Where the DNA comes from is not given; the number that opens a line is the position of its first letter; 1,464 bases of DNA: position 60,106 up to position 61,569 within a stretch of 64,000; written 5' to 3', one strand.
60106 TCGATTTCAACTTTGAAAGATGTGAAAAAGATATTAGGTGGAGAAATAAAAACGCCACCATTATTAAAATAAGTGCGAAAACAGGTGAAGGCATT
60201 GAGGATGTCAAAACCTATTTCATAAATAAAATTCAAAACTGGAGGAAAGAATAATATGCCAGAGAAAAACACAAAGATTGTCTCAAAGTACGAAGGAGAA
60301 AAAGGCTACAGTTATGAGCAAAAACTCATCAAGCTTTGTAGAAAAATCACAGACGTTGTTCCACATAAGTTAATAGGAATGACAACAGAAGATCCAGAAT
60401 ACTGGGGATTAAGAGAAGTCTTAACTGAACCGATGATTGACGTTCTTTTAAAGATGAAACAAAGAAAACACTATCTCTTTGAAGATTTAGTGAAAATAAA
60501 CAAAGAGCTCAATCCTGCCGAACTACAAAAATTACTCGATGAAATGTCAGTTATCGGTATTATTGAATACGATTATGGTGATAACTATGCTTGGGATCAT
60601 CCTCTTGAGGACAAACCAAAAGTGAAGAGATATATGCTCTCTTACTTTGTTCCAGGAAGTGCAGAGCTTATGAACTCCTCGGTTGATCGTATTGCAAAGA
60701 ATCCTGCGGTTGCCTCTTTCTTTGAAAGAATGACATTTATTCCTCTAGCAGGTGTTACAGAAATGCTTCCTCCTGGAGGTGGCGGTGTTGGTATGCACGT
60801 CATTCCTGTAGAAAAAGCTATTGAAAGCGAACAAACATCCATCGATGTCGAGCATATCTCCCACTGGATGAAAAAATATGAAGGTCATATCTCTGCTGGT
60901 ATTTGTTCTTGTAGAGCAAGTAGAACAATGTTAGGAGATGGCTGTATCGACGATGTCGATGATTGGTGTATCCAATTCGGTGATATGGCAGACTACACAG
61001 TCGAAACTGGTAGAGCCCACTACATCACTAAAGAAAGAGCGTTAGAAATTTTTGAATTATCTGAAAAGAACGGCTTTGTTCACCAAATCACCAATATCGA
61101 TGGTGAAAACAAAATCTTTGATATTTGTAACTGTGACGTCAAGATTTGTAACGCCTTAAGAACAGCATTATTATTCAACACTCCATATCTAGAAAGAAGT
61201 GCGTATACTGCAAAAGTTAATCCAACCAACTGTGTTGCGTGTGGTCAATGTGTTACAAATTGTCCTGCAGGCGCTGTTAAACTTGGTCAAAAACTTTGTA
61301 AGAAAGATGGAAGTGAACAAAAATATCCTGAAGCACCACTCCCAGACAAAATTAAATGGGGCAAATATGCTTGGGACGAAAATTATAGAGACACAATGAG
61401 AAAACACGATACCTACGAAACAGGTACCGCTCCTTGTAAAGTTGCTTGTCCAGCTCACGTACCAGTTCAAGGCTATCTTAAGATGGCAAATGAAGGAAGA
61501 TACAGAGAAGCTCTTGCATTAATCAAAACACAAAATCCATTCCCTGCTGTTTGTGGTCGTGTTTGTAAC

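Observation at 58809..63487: HypB / YgfK-like 964-aa flavo-FeS oxidoreductase / HypA operon with a divergent second HypB, and no [NiFe] hydrogenase genes in view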

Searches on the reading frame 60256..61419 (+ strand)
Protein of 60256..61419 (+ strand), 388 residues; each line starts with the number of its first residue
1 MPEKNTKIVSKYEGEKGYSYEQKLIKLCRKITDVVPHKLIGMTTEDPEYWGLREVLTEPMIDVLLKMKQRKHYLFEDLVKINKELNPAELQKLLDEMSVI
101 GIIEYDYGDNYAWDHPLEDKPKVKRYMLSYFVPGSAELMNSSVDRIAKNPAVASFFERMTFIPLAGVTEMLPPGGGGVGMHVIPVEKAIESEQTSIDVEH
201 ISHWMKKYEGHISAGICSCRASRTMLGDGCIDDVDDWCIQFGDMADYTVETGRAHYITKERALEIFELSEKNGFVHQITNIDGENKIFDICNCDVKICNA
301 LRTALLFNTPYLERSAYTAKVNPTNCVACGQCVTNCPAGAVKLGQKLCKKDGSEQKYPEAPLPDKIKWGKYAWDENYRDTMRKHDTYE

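Call 11: search_solved_structures(query=window:60256-61419:+, max_evalue=10, show_alignments=2)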
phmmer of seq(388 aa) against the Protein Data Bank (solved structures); distinct sequences matched with E-value up to 10: 107 (the best 60 are shown).
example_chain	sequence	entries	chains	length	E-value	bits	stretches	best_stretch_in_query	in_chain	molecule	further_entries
5t5i_G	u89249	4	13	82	0.0017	20.6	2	321-344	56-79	Tungsten formylmethanofuran dehydrogenase subunit fwdG | Tungsten formylmethanofuran dehydrogenase, subunit G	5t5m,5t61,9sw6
8ys5_D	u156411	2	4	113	0.0034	19.7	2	319-372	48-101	2-oxoglutarate:acceptor oxidoreductase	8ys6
9g03_E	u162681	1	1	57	0.0053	19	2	324-345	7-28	Ferredoxin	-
9nez_B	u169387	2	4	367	0.01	18.1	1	307-378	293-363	Sulfhydrogenase 1 subunit beta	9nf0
7q4v_A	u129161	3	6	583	0.014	17.6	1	290-343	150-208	Iron hydrogenase HydA1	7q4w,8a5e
8a6t_B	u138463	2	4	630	0.018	17.3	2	319-345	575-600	Electron bifurcating hydrogenase subunit HydB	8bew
2fug_9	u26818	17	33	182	0.029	16.6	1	313-346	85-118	NADH-quinone oxidoreductase chain 9 | NADH-QUINONE OXIDOREDUCTASE SUBUNIT 9 | NADH-quinone oxidoreductase subunit I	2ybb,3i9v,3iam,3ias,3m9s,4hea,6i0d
7p62_I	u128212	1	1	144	0.036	16.3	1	324-358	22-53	NADH-quinone oxidoreductase subunit I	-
7p7k_I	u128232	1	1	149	0.04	16.1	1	324-358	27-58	NADH-quinone oxidoreductase subunit I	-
7p69_I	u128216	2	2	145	0.04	16.1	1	324-358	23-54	NADH-quinone oxidoreductase subunit I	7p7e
7p61_I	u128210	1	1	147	0.042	16.1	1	324-358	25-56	NADH-quinone oxidoreductase subunit I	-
1c4a_A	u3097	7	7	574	0.045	16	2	309-353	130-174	PROTEIN (FE-ONLY HYDROGENASE) | PROTEIN (PERIPLASMIC HYDROGENASE 1) | Iron hydrogenase 1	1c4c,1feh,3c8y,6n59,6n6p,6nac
5la3_A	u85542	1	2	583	0.045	16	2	309-353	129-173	Iron hydrogenase 1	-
6gm3_A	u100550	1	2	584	0.046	16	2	309-353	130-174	Iron hydrogenase 1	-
6gm0_A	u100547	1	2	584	0.046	15.9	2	309-353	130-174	Iron hydrogenase 1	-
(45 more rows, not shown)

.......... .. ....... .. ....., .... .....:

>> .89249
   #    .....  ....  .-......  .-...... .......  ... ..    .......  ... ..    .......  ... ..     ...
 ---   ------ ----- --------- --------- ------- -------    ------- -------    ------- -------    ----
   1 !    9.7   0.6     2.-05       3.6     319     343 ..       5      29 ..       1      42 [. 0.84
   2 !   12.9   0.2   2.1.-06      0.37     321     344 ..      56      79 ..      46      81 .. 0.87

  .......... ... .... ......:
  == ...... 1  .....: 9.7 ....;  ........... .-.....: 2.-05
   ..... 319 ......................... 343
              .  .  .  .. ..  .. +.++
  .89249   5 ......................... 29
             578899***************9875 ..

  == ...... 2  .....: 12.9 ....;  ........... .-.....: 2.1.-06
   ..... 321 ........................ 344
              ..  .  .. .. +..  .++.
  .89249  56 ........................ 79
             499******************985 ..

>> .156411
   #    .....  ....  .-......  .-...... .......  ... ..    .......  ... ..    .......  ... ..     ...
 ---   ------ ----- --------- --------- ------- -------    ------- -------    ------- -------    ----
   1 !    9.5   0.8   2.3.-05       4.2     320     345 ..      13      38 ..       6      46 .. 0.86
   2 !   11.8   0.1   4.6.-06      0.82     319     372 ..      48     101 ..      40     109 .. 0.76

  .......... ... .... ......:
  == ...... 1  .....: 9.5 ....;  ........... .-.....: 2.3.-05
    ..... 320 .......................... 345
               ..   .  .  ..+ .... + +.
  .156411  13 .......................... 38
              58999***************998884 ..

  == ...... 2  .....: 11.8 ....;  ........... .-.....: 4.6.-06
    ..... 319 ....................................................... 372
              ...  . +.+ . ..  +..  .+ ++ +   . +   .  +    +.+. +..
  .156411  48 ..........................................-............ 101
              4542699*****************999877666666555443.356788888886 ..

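Call 20: search_protein_representatives(protein=window:60256-61200:+)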
Query: 315 residues. Proteins with E-value up to 0.001 (for the whole library): 958; up to 1e-10: 350; up to 1e-30: 95. The best 150 are listed.
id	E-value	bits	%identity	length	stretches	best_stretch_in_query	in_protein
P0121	9.1e-105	366.9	58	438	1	20-315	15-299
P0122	5.6e-104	364.3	56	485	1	16-315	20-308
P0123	1.0e-98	347.0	58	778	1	26-315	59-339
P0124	2.7e-98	345.7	56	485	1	10-315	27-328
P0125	1.8e-89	316.6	56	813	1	23-315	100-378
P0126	5.1e-88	311.9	52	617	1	22-315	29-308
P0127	1.0e-87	310.9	52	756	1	22-315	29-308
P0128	4.7e-83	295.6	57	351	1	22-294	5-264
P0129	2.7e-79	283.2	66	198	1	127-312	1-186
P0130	1.1e-78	281.3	49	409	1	29-313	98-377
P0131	5.2e-78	279.0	49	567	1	21-313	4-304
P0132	1.9e-77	277.2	53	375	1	61-315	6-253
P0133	1.4e-76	274.3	53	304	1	16-267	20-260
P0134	1.2e-75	271.2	49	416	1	21-305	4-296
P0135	7.5e-75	268.6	50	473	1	42-313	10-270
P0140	2.3e-69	250.6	48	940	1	21-313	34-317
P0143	9.4e-66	238.7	45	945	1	15-313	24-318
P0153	3.5e-57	210.6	41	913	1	23-312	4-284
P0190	1.2e-37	146.4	36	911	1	43-315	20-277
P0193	1.9e-36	142.5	36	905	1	42-313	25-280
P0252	2.3e-24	102.8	33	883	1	38-310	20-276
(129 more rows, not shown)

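Call 24: find_related_loci(query=A1, collection=genome_contigs, flank=10000)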
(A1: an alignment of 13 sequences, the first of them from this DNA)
Query A1 (346 aa) in genome_contigs; peptide patterns used: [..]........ (x = any residue, [..] = any of these).
600 stretches matched a pattern (row limit reached: there are more); 388 encode a relative of the query (tblastn E <= 1e-3); the best 80 are kept; 80 distinct loci.
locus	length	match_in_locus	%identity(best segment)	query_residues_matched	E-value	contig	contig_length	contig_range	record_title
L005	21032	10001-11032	73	1-346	0e+0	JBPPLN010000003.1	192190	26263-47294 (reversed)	Acutalibacteraceae bacterium SVS042 scaffold_3, whole genome shotgun sequence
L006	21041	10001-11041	76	1-346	2e-180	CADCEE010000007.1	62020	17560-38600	MAG: uncultured Erysipelotrichaceae bacterium isolate RUG14566 genome assembly, contig: RUG14566_asm_7, whole genome sho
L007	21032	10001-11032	74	1-346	5e-176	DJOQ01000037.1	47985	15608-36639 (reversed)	MAG TPA_asm: Ruminococcaceae bacterium UBA6434 UBA6434_contig_440, whole genome shotgun sequence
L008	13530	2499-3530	71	1-346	6e-172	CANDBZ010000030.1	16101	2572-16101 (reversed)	MAG TPA_asm: uncultured Clostridia bacterium isolate ERR6760077_bin.37_metawrap_v1.3_MAG genome assembly, contig: ERZ128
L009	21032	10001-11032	70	1-346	1e-170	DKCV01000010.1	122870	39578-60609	MAG TPA_asm: Bacillales bacterium UBA6865 UBA6865_contig_192, whole genome shotgun sequence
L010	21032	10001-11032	66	1-346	3e-161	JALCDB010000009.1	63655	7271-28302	MAG: Bacilli bacterium isolate UW_MP_BACIL4_1 Ga0455798_00148, whole genome shotgun sequence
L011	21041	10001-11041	66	1-346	6e-158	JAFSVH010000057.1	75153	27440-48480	MAG: Bacilli bacterium isolate RGIG3506 Goat_Rumen.Co__c929365, whole genome shotgun sequence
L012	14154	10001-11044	65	1-346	8e-153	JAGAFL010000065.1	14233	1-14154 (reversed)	MAG: Erysipelotrichaceae bacterium isolate RGIG8394 Water_buffalos_Rumen.Co__c3273449, whole genome shotgun sequence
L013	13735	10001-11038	63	1-346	5e-153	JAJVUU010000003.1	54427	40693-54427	MAG: Bacillales bacterium isolate A33_maxbin.003.fa NODE_26_length_54427_cov_9.983392, whole genome shotgun sequence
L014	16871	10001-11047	64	1-346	1e-150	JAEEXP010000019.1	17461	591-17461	MAG: Bacillales bacterium isolate Tb.RUG.524 NODE_14695_length_17461_cov_0.700415, whole genome shotgun sequence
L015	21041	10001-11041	64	1-346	1e-149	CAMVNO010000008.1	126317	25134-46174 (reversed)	MAG TPA_asm: uncultured Clostridia bacterium isolate SRR8387718_bin.19_metaWRAP_v1.3_MAG genome assembly, contig: ERZ142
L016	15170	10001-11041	63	1-346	3e-149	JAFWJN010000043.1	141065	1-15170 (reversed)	MAG: Clostridia bacterium isolate RGIG5797 Sheep_Ileum-5__c143442, whole genome shotgun sequence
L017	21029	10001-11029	63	3-346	6e-148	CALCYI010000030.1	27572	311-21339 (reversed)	MAG TPA_asm: uncultured Clostridia bacterium isolate ERR1278104_bin.87_CONCOCT_v1.1_MAG genome assembly, contig: ERZ8423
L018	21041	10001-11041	62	1-346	5e-148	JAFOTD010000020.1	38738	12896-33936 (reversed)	MAG: Clostridia bacterium isolate RGIG775 Dairy_cattle_Omasum-6__c187, whole genome shotgun sequence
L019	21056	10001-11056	64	3-346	6e-147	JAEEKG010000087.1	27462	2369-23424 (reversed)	MAG: Clostridiales bacterium isolate Tb.RUG.188 k141_10401113_flag=0_multi=12.9985_len=27462, whole genome shotgun seque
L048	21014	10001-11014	57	20-346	1e-125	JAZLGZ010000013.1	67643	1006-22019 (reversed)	MAG: Lachnospiraceae bacterium isolate T1900044990_TA20190052.MAGScoT_cleanbin_000013 SGB_4195_k141_970135, whole genome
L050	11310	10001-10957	59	22-346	1e-125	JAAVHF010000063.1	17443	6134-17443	MAG: Oscillibacter sp. isolate Mgla_MAG_48-bin_59 c_000000133109, whole genome shotgun sequence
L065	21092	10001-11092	53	1-346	2e-121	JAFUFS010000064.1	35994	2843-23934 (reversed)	MAG: Bacteroidales bacterium isolate RGIG4453 Roe_deer_Omasum-4__c186897, whole genome shotgun sequence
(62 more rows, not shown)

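Call 28: find_homologous_proteins(query=A1, max_evalue=1e-10)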
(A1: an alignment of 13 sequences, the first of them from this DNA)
Query A1 (13 sequences) (346 aa, profile of the alignment): 1463 proteins with E <= 1e-10 among 7673 candidates; the best 120 are listed.
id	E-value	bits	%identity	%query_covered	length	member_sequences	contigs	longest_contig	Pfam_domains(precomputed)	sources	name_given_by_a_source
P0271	2.8e-143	495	57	97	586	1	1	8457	PF14697.12,PF12797.13,PF14691.12,PF12837.13,PF00037.33,PF12838.13,PF25160.2,PF13237.12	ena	-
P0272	5.9e-143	494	51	93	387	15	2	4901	PF12797.13,PF12837.13,PF00037.33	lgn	-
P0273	2.0e-142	492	57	96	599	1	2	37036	PF14691.12,PF12837.13,PF00037.33,PF12838.13,PF25160.2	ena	-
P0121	1.0e-141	490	58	94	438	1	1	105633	PF12837.13,PF00037.33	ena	-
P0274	2.0e-141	489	57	97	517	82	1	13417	PF01266.31,PF13450.13,PF14691.12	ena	-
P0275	2.6e-141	489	55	93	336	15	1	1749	PF12837.13,PF00037.33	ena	-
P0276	6.3e-141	487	60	94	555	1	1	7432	PF14697.12,PF12797.13,PF14691.12,PF12837.13,PF00037.33,PF12838.13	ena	-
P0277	2.2e-140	486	54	95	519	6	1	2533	PF01946.24,PF01266.31,PF13450.13,PF14691.12,PF07992.21,PF12837.13,PF00037.33,PF03486.21,PF12838.13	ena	-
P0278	5.8e-140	484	57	96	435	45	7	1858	PF14691.12,PF00037.33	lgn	-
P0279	8.4e-140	484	55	94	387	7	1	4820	PF12797.13,PF12837.13,PF00037.33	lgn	-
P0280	1.1e-139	483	57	94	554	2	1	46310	PF01266.31,PF13450.13,PF14691.12,PF07992.21,PF00037.33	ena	-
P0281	1.5e-139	483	53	93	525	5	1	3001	PF01266.31,PF12797.13,PF13450.13,PF14691.12,PF07992.21,PF12837.13,PF00037.33,PF13484.12,PF12838.13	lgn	-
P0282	1.8e-139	483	57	94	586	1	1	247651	PF13450.13,PF07992.21,PF00037.33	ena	-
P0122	2.8e-139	482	57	97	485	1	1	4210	PF17851.9,PF12837.13,PF00037.33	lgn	-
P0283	2.9e-139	482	56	94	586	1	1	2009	PF13229.13,PF00037.33,PF00295.24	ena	-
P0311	2.0e-137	476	58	93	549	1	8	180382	PF14691.12,PF01155.26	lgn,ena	-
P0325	9.6e-137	474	57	93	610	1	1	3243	PF02492.26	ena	-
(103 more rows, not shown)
